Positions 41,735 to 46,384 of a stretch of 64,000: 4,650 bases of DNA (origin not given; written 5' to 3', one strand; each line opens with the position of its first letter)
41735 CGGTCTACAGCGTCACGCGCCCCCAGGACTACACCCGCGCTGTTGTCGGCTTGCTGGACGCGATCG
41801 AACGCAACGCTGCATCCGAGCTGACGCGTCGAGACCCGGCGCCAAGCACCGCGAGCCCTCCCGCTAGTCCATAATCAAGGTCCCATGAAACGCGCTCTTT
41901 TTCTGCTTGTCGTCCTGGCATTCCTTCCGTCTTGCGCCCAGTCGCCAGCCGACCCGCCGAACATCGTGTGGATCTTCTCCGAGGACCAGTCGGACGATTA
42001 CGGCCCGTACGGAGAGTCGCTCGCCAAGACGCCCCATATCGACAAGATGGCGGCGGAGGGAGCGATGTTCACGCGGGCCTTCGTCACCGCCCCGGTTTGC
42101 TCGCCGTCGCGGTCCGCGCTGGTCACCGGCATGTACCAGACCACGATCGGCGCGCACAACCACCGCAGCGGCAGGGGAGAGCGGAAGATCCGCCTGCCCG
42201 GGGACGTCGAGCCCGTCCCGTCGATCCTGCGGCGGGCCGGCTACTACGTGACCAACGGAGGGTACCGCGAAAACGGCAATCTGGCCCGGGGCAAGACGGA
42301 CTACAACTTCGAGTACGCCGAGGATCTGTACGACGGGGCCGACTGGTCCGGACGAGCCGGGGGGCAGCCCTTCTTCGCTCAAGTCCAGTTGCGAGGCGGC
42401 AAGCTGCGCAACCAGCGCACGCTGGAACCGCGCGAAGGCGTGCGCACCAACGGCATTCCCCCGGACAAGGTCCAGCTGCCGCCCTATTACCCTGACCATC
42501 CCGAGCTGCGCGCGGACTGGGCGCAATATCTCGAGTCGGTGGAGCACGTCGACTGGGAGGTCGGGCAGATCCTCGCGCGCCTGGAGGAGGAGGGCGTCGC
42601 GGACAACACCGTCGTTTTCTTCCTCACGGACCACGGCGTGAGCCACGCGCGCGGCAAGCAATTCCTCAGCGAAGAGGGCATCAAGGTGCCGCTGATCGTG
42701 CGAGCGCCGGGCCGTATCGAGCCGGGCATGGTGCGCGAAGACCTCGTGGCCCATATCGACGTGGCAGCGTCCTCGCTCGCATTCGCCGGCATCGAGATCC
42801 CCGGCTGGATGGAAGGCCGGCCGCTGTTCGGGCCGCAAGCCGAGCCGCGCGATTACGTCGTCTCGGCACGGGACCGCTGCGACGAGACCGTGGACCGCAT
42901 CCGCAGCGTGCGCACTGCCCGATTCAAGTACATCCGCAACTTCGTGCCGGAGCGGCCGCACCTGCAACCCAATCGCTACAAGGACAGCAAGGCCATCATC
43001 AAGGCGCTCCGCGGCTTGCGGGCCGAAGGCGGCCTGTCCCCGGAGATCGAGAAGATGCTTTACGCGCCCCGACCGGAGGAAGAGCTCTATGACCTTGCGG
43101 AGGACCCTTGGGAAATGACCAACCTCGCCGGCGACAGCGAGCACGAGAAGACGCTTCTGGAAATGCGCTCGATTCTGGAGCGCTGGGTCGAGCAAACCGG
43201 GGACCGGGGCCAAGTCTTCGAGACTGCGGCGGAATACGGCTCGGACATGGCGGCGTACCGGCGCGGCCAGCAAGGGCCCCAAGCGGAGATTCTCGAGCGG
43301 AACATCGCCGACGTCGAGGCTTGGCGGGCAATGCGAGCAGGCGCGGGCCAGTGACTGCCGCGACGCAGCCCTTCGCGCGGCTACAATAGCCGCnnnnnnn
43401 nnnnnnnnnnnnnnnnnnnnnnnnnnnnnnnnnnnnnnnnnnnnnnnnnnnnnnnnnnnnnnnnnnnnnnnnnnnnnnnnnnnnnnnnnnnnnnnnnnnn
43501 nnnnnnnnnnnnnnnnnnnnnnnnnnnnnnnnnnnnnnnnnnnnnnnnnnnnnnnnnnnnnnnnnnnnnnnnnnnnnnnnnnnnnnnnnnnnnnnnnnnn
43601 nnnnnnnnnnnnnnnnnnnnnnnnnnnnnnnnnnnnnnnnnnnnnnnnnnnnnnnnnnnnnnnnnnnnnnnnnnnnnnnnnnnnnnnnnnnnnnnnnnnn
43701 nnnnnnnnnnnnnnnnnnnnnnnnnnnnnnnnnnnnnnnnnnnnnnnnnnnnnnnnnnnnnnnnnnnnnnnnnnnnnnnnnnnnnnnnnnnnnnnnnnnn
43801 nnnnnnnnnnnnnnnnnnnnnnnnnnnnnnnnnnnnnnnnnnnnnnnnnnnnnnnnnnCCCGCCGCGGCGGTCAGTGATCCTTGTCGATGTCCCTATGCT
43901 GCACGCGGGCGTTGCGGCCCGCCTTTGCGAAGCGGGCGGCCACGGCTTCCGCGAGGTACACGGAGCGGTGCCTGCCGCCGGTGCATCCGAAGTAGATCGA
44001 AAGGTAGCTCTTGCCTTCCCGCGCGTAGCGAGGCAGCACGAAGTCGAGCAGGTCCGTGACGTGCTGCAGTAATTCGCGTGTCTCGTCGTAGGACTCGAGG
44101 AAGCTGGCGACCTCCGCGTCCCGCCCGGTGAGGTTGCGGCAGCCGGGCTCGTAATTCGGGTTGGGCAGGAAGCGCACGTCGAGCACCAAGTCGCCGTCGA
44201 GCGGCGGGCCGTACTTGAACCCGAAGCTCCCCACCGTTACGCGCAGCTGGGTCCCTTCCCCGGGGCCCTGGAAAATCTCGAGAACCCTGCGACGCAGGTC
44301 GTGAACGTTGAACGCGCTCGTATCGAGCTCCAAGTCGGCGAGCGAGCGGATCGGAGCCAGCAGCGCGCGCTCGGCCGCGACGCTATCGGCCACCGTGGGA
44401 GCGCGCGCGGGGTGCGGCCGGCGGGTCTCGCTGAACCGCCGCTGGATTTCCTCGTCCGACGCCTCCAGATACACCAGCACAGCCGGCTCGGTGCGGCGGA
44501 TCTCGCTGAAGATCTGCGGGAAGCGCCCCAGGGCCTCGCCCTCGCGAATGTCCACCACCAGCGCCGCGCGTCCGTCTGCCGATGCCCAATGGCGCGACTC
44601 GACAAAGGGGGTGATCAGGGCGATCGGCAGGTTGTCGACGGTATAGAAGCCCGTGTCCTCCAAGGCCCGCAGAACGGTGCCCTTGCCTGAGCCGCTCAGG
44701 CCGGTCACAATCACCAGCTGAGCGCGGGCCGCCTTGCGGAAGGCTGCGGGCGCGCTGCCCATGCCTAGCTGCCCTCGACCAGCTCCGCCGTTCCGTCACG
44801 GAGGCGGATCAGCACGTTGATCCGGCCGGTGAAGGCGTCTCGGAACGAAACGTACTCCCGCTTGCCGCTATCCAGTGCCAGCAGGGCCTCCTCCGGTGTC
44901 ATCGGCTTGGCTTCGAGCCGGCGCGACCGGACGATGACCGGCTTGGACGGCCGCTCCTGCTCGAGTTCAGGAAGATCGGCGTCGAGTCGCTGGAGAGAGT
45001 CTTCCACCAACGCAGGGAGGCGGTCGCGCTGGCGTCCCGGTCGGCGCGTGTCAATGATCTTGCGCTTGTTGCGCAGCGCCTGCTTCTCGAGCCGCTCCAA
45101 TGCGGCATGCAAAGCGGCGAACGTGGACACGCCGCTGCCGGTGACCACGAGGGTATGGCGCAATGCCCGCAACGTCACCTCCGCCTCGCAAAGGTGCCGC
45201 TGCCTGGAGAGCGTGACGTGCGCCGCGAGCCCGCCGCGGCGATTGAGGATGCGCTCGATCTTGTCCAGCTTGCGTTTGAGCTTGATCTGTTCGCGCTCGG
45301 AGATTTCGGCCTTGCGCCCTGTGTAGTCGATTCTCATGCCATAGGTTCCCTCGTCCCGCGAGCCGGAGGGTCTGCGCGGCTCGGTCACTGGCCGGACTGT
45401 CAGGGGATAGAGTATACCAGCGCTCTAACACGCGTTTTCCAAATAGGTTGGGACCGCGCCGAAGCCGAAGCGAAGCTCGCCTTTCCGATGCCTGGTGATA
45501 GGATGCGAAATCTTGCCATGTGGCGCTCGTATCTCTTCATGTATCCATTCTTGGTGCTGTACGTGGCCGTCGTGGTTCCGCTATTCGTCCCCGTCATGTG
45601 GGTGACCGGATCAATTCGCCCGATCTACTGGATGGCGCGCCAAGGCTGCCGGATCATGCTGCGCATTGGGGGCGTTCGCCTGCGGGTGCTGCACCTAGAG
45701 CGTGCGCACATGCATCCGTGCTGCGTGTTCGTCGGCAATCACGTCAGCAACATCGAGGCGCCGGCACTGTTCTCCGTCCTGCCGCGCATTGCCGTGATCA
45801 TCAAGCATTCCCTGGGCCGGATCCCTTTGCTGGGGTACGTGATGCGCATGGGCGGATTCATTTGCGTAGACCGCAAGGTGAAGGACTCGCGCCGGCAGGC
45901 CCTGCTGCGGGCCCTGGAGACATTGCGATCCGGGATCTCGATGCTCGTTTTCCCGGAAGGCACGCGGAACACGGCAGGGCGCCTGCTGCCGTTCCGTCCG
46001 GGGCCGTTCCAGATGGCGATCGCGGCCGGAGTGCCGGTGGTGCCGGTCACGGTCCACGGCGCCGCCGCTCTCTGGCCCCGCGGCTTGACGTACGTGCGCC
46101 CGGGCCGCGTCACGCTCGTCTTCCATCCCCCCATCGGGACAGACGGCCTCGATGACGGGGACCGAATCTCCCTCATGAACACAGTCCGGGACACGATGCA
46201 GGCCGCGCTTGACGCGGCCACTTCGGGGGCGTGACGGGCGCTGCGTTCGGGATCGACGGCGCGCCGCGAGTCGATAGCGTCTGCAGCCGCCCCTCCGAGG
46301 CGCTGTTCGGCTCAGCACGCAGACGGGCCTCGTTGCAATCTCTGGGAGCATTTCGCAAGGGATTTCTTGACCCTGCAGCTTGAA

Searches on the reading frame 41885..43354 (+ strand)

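Call 8: search_protein_families(library=pfam, proteins=[window:41885-43354:+], max_evalue=0.001)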
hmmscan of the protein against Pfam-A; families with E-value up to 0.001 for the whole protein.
window:41885-43354:+ (489 aa): 4 families
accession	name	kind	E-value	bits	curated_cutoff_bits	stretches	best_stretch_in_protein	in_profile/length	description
PF00884.28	Sulfatase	-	3.5e-41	141.9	25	1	25-303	1-301/301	Sulfatase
PF16347.10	SGSH_C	-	7.8e-19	68.8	29.3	1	258-352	8-109/154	N-sulphoglucosamine sulphohydrolase, C-terminal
PF01663.27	Phosphodiest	-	4.5e-07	30.2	23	1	203-256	179-225/342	Type I phosphodiesterase / nucleotide pyrophosphatase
PF02995.22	DUF229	-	4.7e-05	22.7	25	1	215-258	306-349/496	Protein of unknown function (DUF229)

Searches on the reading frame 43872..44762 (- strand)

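Call 8: search_protein_families(library=pfam, proteins=[window:43872-44762:-], max_evalue=0.001)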
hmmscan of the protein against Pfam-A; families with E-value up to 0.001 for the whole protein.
window:43872-44762:- (296 aa): 3 families
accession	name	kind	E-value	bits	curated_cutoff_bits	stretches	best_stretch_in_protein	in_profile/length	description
PF22740.1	PapZ_C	-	4.9e-45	153.1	27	1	174-293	2-121/121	RapZ C-terminal domain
PF03668.21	RapZ-like_N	-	2.6e-37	128.5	25.4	1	15-166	2-156/158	RapZ-like N-terminal domain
PF13238.12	AAA_18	-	0.00027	21.8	29.4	0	17-42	1-25/128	AAA domain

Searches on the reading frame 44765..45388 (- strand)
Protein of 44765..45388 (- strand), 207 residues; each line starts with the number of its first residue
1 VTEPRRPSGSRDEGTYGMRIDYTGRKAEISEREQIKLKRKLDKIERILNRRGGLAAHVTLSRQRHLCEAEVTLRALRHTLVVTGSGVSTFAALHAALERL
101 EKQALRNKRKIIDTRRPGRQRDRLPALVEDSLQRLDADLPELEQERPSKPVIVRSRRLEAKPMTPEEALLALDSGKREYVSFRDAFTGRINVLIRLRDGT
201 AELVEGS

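Call 8: search_protein_families(library=pfam, proteins=[window:44765-45388:-], max_evalue=0.001)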
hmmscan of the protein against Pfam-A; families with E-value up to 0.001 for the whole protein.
window:44765-45388:- (207 aa): 2 families
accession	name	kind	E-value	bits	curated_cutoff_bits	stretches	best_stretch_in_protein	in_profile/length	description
PF16321.10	Ribosom_S30AE_C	-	5.3e-11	42.5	25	1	149-200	3-54/57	Sigma 54 modulation/S30EA ribosomal protein C terminus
PF02482.25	Ribosomal_S30AE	-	3.2e-10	41.1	23.7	1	20-111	1-87/88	Sigma 54 modulation protein / S30EA ribosomal protein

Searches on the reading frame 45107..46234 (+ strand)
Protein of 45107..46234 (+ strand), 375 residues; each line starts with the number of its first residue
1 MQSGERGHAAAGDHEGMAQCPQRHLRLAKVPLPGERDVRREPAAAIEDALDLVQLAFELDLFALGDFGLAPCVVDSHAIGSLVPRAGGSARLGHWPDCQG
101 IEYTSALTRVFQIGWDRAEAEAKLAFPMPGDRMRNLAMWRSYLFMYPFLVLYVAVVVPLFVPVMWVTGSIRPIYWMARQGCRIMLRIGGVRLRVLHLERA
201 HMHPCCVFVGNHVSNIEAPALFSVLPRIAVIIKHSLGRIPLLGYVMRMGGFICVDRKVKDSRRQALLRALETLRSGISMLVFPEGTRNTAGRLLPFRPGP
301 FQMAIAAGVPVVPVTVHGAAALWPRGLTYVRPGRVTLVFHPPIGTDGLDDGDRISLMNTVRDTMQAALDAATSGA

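Call 8: search_protein_families(library=pfam, proteins=[window:45107-46234:+], max_evalue=0.001)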
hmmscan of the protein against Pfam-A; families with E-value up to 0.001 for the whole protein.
window:45107-46234:+ (375 aa): 1 family
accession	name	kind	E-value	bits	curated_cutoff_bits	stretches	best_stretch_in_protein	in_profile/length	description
PF01553.26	Acyltransferase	-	2e-26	92.8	23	1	197-316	7-131/132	Acyltransferase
